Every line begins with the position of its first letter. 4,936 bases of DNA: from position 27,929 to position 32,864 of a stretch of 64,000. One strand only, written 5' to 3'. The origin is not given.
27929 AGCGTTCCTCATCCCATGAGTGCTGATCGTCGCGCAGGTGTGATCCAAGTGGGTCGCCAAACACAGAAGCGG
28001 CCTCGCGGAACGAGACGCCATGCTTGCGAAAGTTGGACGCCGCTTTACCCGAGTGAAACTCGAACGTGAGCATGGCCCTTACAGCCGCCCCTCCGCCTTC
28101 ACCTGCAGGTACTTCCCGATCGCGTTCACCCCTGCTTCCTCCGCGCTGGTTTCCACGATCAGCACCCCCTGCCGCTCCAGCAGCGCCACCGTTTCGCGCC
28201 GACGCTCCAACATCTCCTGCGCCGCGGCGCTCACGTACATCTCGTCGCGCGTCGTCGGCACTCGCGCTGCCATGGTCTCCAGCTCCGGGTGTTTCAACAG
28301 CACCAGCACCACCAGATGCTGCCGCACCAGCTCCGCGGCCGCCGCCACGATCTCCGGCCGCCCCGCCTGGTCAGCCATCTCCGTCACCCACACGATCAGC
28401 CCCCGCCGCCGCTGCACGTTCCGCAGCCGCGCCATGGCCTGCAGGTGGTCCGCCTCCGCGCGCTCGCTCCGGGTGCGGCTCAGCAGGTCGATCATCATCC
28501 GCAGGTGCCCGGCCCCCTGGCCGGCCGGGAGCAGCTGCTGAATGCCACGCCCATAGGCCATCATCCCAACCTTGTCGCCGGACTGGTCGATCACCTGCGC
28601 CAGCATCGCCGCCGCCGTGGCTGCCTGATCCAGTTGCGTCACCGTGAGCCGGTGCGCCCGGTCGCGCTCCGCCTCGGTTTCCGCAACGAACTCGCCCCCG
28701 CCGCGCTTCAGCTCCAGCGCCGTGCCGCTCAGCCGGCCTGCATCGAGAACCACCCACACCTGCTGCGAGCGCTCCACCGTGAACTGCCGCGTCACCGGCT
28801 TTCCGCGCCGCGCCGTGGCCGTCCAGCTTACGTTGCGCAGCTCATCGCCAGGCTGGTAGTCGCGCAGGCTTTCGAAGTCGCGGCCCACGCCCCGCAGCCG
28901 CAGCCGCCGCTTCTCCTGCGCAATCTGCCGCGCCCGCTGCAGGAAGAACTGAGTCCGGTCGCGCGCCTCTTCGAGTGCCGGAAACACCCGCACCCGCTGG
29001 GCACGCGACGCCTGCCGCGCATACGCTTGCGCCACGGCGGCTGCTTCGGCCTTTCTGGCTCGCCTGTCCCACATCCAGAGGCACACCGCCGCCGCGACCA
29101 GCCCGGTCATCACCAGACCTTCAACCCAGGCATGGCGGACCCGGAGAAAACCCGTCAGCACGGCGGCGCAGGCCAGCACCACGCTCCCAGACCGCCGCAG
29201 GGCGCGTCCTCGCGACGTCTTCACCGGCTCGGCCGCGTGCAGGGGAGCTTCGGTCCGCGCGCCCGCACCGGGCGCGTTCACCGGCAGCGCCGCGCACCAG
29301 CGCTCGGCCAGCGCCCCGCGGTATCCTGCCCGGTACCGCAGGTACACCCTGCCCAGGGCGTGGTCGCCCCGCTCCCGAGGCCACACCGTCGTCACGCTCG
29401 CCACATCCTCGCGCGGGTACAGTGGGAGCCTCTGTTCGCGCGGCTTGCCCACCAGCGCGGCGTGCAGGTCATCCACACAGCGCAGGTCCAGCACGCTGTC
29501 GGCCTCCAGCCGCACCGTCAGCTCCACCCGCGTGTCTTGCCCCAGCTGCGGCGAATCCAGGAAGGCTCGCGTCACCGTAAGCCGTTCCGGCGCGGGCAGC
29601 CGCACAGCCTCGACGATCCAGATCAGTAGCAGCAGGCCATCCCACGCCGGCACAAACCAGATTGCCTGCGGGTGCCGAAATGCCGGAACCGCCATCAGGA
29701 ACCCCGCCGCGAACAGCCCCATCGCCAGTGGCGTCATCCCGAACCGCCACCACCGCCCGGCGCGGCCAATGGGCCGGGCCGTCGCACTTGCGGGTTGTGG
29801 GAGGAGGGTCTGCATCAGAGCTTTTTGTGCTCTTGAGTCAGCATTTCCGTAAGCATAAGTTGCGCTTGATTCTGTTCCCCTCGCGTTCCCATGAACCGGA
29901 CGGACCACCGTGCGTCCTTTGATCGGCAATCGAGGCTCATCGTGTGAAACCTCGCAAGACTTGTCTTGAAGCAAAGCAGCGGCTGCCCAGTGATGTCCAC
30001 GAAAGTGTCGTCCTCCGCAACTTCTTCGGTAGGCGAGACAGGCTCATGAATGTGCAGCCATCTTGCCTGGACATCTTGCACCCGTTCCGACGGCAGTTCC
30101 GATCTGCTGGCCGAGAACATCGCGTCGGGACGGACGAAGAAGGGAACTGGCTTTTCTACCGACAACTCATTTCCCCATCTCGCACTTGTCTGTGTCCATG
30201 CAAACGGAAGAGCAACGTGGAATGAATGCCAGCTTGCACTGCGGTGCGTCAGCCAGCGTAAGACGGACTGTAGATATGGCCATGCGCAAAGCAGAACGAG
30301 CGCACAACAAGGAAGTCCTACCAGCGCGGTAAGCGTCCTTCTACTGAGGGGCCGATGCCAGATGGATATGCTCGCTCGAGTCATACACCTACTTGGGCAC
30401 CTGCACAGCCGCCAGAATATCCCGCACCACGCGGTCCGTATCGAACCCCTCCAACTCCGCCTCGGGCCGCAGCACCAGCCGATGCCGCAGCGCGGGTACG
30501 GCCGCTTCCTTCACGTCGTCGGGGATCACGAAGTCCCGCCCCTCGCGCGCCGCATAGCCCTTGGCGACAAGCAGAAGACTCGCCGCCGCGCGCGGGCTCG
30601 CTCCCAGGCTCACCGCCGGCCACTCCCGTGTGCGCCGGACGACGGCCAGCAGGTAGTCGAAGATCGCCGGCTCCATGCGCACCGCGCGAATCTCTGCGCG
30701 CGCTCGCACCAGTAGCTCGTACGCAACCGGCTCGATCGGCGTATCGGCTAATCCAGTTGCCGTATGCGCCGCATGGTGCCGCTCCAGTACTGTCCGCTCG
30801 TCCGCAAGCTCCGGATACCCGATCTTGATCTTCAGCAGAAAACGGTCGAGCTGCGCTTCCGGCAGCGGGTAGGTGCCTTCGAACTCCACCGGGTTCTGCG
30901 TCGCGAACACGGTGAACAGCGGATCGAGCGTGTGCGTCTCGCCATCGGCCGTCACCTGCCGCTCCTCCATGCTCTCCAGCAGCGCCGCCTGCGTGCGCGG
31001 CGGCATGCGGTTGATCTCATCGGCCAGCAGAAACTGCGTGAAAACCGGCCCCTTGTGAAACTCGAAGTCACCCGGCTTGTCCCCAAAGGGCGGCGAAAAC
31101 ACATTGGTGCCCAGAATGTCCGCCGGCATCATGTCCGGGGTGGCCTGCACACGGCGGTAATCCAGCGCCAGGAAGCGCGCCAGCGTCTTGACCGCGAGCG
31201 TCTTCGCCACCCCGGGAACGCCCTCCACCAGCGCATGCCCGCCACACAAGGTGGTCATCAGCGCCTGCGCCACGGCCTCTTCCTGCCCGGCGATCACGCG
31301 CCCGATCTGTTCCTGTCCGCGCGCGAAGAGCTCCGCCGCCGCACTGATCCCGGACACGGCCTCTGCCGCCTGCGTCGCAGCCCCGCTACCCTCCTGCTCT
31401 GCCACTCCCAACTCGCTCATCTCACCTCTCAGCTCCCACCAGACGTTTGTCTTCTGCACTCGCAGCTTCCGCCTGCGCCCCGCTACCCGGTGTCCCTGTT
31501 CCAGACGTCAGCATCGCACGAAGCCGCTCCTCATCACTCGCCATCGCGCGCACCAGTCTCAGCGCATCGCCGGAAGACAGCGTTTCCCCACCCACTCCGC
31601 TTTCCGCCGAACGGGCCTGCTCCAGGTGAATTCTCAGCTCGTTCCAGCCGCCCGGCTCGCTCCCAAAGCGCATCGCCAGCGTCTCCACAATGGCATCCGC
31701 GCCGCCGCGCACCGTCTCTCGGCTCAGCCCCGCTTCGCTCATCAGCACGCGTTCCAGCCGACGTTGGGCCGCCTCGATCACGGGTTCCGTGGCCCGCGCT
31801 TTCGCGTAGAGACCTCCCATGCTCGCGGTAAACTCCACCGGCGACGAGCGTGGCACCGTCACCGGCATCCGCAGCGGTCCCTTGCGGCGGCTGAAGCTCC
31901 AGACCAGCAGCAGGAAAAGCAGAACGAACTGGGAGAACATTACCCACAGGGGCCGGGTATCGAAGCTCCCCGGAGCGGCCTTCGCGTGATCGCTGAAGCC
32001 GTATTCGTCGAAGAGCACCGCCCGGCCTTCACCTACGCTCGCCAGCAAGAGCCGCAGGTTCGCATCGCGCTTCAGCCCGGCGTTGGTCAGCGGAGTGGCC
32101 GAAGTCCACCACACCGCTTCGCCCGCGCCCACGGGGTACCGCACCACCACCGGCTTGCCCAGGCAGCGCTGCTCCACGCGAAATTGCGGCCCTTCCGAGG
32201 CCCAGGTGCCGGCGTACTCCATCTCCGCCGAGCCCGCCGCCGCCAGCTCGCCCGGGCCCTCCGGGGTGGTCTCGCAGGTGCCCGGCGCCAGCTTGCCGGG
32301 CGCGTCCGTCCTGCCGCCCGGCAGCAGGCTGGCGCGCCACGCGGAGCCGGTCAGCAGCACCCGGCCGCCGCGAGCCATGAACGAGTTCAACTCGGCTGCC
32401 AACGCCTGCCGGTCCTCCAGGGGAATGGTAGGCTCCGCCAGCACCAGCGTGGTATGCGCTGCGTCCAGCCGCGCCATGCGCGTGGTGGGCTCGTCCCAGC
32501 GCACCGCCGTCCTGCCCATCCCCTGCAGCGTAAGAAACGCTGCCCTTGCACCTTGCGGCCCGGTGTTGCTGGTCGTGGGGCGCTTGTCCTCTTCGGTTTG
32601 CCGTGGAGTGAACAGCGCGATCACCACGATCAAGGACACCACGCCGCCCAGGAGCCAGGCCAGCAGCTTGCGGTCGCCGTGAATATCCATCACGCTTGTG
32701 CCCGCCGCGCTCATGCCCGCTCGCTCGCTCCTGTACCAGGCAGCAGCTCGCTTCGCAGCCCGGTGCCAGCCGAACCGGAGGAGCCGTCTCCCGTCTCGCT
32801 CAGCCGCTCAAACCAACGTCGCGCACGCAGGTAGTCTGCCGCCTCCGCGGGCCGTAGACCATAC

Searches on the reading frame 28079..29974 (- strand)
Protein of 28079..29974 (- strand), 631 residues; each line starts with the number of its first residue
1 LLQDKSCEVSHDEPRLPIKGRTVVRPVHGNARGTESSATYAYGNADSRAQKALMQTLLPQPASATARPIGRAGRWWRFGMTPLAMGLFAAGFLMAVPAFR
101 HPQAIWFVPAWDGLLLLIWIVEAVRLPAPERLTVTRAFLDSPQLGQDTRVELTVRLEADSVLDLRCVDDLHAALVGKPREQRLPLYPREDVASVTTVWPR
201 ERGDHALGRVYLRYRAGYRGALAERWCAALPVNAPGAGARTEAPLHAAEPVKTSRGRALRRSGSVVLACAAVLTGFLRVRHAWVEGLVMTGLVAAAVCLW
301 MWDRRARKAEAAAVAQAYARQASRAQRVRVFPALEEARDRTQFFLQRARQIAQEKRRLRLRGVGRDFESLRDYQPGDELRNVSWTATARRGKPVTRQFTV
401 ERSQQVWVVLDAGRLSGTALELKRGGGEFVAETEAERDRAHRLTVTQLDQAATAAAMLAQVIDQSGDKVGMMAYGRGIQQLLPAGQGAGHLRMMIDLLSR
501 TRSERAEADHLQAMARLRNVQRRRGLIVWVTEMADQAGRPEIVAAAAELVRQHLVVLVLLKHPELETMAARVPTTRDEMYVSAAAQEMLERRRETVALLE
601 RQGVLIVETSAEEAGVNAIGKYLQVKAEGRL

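Call 50: search_protein_families(library=pfam, proteins=[window:28079-29974:-], max_evalue=0.00001)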
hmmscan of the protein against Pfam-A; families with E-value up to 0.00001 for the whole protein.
window:28079-29974:- (631 aa): 1 family
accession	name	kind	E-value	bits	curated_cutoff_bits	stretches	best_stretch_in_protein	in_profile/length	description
PF01882.25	DUF58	-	3.3e-23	82.5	23.4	2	447-564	57-172/216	Protein of unknown function DUF58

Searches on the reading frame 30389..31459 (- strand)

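Call 50: search_protein_families(library=pfam, proteins=[window:30389-31459:-], max_evalue=0.00001)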
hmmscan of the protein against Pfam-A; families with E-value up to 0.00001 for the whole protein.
window:30389-31459:- (356 aa): 3 families
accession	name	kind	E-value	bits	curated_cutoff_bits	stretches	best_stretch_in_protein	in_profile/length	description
PF07726.17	AAA_3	-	6.7e-59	197.9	27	1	75-209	1-131/131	ATPase family associated with various cellular activities (AAA)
PF17863.7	AAA_lid_2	-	1e-21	76.8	22.7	1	276-348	2-74/74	AAA lid domain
PF07728.20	AAA_5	-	2.3e-12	47.5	22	1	76-207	2-139/139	AAA domain (dynein-related subfamily)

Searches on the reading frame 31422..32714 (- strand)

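Call 50: search_protein_families(library=pfam, proteins=[window:31422-32714:-], max_evalue=0.00001)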
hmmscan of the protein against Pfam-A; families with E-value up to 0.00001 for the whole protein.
window:31422-32714:- (430 aa): 1 family
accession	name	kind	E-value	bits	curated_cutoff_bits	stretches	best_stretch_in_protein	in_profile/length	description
PF14258.12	DUF4350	-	3.1e-13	50.8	30.4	1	49-224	2-178/181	Domain of unknown function (DUF4350)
